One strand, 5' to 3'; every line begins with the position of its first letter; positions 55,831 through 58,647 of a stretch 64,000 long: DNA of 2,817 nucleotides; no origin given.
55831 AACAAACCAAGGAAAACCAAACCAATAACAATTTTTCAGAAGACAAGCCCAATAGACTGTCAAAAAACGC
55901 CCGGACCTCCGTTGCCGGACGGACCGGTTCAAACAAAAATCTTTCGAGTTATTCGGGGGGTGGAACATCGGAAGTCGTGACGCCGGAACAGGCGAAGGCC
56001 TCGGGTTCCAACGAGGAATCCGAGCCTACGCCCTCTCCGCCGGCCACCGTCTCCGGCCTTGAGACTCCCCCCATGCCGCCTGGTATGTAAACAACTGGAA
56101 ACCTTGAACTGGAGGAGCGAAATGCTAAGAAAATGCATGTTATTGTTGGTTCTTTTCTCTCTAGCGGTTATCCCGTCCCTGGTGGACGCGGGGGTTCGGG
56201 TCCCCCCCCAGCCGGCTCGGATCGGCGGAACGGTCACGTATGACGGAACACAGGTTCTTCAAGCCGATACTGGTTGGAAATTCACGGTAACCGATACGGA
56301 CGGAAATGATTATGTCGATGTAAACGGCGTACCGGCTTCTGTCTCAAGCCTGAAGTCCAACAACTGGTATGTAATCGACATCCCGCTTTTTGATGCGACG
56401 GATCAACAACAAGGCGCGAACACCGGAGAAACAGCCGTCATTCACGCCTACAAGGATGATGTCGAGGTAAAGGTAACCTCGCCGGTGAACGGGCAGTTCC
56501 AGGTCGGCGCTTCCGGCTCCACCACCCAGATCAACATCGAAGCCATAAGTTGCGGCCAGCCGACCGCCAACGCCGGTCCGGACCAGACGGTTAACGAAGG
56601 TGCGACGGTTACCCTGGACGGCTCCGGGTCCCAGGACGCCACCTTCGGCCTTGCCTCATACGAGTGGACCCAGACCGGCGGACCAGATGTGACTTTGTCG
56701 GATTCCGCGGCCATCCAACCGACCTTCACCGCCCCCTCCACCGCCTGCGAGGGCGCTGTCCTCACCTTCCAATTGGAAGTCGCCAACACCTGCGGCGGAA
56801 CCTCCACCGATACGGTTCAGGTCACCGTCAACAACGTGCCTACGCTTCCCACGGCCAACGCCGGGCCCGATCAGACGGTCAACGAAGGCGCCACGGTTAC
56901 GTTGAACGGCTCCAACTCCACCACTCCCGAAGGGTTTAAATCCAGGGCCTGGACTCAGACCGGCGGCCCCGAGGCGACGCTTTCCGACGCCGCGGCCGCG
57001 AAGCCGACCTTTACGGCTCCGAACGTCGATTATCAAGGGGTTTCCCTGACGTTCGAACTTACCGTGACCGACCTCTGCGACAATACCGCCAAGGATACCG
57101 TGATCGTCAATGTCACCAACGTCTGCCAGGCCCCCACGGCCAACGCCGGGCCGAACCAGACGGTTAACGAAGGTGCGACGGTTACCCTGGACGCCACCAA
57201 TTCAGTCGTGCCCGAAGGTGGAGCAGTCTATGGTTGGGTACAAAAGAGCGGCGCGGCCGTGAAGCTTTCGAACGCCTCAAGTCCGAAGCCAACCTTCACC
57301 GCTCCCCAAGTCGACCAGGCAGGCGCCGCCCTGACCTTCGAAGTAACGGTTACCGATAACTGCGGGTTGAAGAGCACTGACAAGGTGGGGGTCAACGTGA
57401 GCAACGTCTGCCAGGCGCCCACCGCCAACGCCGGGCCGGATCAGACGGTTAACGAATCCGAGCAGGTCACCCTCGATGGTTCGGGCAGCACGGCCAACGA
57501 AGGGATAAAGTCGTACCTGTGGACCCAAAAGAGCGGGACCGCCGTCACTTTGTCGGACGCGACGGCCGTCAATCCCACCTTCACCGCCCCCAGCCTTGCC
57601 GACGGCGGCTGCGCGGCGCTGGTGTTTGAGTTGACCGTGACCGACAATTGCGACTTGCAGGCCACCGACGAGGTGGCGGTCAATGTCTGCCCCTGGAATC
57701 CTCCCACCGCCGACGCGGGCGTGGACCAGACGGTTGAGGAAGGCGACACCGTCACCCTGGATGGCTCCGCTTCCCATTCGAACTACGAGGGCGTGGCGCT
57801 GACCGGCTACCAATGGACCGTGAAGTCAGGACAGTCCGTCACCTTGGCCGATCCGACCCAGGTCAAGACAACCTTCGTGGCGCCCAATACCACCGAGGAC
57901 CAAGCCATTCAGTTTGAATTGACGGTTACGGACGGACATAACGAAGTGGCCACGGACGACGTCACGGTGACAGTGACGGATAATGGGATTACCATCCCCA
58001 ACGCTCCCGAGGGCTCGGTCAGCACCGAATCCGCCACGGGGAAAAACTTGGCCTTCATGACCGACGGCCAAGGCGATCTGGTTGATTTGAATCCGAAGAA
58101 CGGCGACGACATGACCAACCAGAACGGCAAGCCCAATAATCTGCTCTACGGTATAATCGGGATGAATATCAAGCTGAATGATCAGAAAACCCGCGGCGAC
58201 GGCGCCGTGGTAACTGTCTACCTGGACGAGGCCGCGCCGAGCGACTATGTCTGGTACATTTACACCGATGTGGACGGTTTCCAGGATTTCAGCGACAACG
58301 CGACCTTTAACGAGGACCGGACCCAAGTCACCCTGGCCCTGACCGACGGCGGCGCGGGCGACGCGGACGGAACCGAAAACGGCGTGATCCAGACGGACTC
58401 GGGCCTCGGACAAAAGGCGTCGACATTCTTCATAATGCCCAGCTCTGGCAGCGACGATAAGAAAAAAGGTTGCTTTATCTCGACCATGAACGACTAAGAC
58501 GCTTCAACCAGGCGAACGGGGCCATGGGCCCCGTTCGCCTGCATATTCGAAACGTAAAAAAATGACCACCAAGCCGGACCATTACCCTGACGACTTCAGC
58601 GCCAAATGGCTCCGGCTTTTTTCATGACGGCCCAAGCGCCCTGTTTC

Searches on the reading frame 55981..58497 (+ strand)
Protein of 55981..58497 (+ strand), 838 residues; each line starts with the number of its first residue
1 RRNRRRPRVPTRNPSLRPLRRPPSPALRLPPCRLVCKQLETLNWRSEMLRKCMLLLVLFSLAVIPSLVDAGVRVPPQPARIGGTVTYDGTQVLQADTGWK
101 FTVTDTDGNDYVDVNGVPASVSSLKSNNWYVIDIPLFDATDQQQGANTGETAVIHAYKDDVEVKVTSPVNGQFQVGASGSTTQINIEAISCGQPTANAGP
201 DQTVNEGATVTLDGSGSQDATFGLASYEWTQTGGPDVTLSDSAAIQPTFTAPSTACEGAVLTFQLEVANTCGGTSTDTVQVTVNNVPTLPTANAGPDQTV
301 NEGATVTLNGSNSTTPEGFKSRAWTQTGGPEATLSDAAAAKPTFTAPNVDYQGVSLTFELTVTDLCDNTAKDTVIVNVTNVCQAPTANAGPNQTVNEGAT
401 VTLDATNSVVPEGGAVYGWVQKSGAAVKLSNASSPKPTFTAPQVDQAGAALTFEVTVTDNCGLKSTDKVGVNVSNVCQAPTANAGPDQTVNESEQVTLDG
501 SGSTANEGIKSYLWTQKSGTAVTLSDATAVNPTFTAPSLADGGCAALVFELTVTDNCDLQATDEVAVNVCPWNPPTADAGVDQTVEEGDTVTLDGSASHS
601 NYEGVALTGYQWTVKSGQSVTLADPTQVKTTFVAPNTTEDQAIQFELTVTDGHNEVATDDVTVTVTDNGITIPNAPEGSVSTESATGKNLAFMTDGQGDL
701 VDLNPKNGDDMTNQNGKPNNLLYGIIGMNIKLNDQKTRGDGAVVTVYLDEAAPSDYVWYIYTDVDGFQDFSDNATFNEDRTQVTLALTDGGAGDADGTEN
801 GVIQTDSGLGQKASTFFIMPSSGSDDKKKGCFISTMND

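Call 31: search_protein_families(library=pfam, proteins=[window:55981-58497:+], max_evalue=0.001)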
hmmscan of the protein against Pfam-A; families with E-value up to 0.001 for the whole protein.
window:55981-58497:+ (838 aa): 5 families
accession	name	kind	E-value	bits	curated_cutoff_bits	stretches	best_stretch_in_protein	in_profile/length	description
PF22352.2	K319L-like_PKD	-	3e-79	261.5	27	5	484-569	1-84/84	K319L-like, PKD domain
PF18911.6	PKD_4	-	2.1e-20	73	27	2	193-283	3-85/85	PKD domain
PF17963.7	Big_9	-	2.1e-08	35.3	23.6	1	383-471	2-88/89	Bacterial Ig domain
PF02010.21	REJ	-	1.1e-05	24.8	25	0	227-318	16-114/452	REJ domain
PF13895.12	Ig_2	-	0.00033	21.3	27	0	199-283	7-79/79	Immunoglobulin domain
